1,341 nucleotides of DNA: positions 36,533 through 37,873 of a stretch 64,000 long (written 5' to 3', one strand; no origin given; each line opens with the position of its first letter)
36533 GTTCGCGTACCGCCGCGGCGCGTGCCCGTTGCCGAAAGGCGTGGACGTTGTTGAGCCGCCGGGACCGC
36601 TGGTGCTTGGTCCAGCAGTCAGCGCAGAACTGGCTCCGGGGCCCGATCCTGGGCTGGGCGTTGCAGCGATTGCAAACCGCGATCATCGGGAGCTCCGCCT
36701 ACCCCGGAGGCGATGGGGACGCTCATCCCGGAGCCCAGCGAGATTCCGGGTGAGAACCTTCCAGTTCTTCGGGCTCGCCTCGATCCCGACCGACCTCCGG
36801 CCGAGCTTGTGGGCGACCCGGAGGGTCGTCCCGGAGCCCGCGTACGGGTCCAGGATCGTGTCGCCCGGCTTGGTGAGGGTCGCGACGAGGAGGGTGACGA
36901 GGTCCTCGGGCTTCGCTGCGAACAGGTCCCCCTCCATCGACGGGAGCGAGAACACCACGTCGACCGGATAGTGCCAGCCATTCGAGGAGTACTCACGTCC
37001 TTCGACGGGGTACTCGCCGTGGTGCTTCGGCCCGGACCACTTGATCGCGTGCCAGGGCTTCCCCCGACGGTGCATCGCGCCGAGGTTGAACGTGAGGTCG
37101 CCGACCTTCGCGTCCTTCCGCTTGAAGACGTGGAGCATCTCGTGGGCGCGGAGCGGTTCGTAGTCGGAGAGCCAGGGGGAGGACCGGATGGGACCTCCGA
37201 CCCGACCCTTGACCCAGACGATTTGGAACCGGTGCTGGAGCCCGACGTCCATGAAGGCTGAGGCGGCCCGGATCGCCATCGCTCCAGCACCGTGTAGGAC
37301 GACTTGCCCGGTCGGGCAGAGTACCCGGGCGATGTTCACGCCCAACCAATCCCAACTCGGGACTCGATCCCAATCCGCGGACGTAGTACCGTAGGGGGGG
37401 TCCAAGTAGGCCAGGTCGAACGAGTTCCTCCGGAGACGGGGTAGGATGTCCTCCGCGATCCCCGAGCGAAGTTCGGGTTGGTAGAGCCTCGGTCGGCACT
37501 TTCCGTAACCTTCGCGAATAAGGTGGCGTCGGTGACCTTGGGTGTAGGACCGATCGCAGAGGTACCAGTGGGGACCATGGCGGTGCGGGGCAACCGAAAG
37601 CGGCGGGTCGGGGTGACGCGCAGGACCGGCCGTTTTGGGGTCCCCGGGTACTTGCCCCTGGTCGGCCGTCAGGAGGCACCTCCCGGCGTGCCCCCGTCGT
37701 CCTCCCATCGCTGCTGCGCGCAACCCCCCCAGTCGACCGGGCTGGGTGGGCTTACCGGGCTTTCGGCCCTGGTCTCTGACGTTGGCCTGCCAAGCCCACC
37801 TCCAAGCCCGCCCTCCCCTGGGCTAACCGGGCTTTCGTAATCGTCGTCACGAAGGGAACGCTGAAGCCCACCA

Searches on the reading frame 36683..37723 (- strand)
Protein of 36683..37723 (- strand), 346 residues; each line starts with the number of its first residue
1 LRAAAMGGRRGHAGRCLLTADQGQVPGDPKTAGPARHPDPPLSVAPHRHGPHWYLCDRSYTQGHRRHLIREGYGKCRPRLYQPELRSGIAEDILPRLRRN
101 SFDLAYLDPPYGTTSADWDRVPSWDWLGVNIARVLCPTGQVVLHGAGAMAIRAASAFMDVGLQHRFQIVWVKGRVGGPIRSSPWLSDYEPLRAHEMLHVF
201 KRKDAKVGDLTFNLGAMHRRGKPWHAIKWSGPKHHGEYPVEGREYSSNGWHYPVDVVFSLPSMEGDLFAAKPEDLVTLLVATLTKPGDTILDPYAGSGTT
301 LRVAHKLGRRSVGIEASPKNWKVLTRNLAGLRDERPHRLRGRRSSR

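Call 46: search_protein_families(library=pfam, proteins=[window:36683-37723:-], max_evalue=0.001)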
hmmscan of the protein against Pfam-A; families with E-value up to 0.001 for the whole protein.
window:36683-37723:- (346 aa): 2 families
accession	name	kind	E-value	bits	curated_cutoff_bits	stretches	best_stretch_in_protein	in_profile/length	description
PF01555.25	N6_N4_Mtase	-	3.7e-23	83.1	26.7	1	103-319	2-214/221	DNA methylase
PF03602.21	Cons_hypoth95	-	0.00058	20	24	0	94-115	104-127/182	Conserved hypothetical protein 95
